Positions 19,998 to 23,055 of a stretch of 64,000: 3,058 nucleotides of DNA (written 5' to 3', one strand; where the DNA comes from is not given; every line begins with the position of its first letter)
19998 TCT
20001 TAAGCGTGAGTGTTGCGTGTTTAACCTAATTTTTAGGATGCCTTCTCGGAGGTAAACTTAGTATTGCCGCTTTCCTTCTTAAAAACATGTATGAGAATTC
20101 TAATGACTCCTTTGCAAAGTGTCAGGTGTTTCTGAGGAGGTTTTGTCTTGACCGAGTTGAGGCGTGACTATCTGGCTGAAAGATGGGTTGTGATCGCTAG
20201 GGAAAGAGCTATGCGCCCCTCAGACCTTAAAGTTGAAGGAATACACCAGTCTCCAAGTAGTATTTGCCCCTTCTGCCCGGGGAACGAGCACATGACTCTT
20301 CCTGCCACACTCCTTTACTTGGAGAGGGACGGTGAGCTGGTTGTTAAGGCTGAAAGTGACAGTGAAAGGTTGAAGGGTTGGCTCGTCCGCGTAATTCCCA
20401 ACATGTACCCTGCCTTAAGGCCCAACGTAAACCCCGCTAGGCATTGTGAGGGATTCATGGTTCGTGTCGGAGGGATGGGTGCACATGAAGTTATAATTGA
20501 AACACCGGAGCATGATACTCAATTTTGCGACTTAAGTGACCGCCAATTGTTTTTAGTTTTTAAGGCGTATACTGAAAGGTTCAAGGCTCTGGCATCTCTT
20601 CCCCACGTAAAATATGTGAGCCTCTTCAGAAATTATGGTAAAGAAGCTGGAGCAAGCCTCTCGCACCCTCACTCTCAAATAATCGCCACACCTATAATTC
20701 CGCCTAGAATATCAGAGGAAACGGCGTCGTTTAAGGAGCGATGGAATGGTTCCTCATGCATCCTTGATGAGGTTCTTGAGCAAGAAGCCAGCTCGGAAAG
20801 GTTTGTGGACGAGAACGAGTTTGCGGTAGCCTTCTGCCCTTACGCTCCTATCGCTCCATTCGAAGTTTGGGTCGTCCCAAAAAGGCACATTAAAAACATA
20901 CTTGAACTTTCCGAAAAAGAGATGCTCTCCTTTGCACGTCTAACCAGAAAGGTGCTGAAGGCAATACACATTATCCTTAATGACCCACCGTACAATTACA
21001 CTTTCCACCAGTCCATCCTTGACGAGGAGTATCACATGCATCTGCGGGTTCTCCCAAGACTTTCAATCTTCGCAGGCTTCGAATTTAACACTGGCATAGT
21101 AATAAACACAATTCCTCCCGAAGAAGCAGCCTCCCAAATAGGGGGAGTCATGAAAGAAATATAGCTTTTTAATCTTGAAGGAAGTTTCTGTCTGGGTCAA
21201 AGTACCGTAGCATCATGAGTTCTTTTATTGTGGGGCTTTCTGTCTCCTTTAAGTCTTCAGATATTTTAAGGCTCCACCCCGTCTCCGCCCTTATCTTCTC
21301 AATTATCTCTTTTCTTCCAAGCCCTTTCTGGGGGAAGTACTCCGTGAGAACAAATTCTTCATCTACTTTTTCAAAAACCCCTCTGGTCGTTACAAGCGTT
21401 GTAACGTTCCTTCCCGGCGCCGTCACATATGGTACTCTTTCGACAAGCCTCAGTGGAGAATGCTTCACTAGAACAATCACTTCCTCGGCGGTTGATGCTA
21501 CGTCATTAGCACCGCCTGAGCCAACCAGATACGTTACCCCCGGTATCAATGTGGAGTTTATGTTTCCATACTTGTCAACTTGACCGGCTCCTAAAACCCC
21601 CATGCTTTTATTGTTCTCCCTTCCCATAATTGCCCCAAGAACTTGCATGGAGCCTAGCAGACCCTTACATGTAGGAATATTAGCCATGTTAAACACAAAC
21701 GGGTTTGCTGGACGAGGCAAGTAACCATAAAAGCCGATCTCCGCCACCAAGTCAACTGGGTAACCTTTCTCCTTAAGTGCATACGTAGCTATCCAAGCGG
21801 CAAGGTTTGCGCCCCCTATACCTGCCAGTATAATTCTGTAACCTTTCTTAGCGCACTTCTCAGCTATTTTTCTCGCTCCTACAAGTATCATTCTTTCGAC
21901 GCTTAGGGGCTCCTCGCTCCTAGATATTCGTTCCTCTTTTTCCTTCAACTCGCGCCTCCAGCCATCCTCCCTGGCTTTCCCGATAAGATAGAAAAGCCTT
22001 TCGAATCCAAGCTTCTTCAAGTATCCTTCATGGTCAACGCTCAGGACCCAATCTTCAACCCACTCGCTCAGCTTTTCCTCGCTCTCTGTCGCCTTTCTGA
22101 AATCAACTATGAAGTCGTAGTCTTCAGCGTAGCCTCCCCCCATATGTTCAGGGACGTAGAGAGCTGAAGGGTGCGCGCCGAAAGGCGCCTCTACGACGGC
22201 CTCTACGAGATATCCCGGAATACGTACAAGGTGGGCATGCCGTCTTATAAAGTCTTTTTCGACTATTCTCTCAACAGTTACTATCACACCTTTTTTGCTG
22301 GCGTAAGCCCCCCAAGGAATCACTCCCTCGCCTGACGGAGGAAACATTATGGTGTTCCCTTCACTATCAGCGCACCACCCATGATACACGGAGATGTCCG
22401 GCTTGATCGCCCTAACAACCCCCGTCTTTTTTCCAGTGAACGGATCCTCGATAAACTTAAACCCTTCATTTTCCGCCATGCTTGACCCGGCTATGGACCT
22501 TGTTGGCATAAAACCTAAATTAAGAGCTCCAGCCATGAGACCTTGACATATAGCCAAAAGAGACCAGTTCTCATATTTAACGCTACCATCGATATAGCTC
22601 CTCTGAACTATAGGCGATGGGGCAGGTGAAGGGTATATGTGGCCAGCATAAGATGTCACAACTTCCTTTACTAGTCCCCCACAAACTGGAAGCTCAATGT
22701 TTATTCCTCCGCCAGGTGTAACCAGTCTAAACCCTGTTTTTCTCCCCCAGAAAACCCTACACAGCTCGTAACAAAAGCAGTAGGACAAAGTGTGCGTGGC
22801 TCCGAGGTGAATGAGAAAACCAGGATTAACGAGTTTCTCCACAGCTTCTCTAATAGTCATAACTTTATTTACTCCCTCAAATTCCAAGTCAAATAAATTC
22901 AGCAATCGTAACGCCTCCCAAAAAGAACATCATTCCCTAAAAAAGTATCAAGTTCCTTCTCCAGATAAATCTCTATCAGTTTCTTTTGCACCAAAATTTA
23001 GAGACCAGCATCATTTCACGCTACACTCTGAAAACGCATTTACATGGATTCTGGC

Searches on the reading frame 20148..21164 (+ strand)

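Call 54: search_protein_families(library=pfam, proteins=[window:20148-21164:+], max_evalue=0.00001)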
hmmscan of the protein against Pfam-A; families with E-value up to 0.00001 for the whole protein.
window:20148-21164:+ (338 aa): 4 families
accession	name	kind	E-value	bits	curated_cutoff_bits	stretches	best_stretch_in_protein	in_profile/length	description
PF16268.10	DUF4921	-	4e-16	59.4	28.5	1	149-331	216-393/425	Domain of unknown function (DUF4921)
PF01087.27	GalP_UDP_transf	-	4.5e-12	47.2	22.1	1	84-185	79-184/184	Galactose-1-phosphate uridyl transferase, N-terminal domain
PF02744.22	GalP_UDP_tr_C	-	2.6e-07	30.9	29.2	1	201-300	13-118/165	Galactose-1-phosphate uridyl transferase, C-terminal domain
PF01230.28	HIT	-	3.8e-07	31.1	21.5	0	217-304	6-95/98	HIT domain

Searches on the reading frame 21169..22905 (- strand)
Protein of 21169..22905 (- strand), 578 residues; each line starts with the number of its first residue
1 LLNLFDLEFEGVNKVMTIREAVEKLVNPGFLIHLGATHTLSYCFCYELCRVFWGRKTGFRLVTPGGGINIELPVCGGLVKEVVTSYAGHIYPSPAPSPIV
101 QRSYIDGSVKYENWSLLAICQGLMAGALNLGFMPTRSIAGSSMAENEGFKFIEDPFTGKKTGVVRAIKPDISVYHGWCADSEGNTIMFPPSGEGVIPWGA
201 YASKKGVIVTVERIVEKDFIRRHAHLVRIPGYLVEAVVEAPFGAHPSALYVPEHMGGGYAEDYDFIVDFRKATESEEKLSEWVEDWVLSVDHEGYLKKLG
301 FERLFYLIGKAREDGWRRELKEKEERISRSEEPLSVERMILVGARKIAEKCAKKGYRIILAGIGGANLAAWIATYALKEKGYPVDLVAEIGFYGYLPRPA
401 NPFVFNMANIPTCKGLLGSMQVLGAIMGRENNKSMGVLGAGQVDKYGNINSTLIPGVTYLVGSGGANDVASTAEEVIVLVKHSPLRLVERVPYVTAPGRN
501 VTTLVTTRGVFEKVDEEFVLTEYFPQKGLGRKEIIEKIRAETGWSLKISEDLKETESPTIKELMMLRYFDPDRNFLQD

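Call 53: search_protein_families(library=pfam, proteins=[window:21169-22905:-], max_evalue=0.00001)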
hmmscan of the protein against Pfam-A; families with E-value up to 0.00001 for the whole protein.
window:21169-22905:- (578 aa): 1 family
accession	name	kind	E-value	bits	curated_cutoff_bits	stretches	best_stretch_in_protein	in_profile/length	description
PF01144.29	CoA_trans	-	5.8e-24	85.1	23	2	15-240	1-217/217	Coenzyme A transferase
